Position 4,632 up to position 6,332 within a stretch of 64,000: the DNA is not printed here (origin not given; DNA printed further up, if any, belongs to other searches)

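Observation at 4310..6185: Helicase loader with two complete DnaC/DnaI-type AAA+ domains in one polypeptide, downstream of rplI-dnaB and a DnaD-like gene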

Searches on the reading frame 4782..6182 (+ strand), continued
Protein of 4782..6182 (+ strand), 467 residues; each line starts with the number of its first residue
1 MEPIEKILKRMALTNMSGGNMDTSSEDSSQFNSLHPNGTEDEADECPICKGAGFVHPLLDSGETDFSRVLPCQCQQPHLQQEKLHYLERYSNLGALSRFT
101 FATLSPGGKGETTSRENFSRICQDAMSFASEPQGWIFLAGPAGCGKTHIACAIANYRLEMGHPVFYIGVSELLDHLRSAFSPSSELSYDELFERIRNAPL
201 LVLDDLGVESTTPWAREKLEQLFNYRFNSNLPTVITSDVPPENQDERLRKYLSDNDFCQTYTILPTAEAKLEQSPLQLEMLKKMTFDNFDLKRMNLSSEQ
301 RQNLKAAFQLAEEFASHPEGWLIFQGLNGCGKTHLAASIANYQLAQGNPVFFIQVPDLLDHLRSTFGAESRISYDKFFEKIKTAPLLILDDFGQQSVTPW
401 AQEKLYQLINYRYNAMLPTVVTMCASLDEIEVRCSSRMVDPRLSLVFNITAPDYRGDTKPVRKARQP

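Call 58: predict_structure(alignment_id=A3)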
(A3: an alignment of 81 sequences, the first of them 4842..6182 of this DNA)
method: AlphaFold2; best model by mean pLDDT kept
length: 447 residues; sequences in the alignment: 81
mean_pLDDT: 84.5   pTM: 0.58
mean pLDDT of the five models: 84.5, 83.8, 82.3, 81.9, 81.1
residues with pLDDT >= 90: 234; 70-90: 137; 50-70: 38; < 50: 38
segments of 3 or more residues with pLDDT < 50: 1-21, 248-252, 438-447
pLDDT, mean of each block of 10 residues (from residue 1): 40 46 78 89 90 90 88 89 72 74 97 96 88 96 94 86 85 91 83 86 96 95 91 96 67 58 90 84 96 98 95 96 91 89 67 73 93 77 91 96 92 93 97 67 45
secondary structure, 60 per line:
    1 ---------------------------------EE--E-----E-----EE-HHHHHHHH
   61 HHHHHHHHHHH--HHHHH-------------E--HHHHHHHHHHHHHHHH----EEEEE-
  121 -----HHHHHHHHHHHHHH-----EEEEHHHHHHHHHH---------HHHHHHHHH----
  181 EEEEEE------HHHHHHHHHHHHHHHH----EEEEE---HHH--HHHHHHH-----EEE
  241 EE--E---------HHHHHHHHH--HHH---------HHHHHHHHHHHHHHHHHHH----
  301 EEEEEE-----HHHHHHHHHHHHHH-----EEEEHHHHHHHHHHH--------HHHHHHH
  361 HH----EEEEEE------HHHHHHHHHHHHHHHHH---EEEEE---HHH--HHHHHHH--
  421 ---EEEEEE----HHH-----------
elements in order: H53-71 H74-78 H95-110 E115-119 H126-139 E145-148 H149-158 H168-176 E181-186 H193-208 E213-217 H226-232 E238-242 H255-263 H278-296 E301-306 H312-325 E331-334 H335-345 H354-362 E367-372 H379-395 E399-403 H412-418 E424-429

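Call 64: find_related_loci(query=A3, collection=viral_contigs, flank=5000)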
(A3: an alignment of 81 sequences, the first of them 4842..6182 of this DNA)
Query A3 (447 aa) in viral_contigs; peptide patterns used: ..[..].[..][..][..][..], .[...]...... (x = any residue, [..] = any of these).
600 stretches matched a pattern (row limit reached: there are more); 244 encode a relative of the query (tblastn E <= 1e-3); the best 80 are kept; 80 distinct loci.
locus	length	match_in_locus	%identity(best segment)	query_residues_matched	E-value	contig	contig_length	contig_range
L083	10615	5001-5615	36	45-435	5e-25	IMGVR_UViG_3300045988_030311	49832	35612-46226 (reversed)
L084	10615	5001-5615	36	45-435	4e-25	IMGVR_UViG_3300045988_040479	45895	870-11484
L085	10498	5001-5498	39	101-413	2e-24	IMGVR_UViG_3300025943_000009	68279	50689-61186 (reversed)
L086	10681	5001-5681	30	15-435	4e-24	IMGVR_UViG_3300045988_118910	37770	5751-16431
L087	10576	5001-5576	38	53-418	5e-24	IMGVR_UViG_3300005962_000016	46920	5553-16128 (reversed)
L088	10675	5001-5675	37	24-435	5e-24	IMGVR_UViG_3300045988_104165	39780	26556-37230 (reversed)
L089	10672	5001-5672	34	23-435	5e-24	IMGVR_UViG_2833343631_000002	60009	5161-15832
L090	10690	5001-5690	33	19-435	4e-24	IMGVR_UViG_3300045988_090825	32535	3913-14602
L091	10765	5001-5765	29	15-435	1e-22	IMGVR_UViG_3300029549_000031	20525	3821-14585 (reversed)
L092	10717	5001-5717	34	22-435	2e-22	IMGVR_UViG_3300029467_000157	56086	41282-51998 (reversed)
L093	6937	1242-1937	33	16-442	8e-22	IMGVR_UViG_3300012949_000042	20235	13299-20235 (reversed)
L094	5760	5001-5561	30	28-411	8e-21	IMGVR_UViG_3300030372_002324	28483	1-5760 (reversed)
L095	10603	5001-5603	37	20-409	1e-20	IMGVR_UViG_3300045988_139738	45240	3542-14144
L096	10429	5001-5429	36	116-402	2e-20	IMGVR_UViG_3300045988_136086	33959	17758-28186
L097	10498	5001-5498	40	108-435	3e-20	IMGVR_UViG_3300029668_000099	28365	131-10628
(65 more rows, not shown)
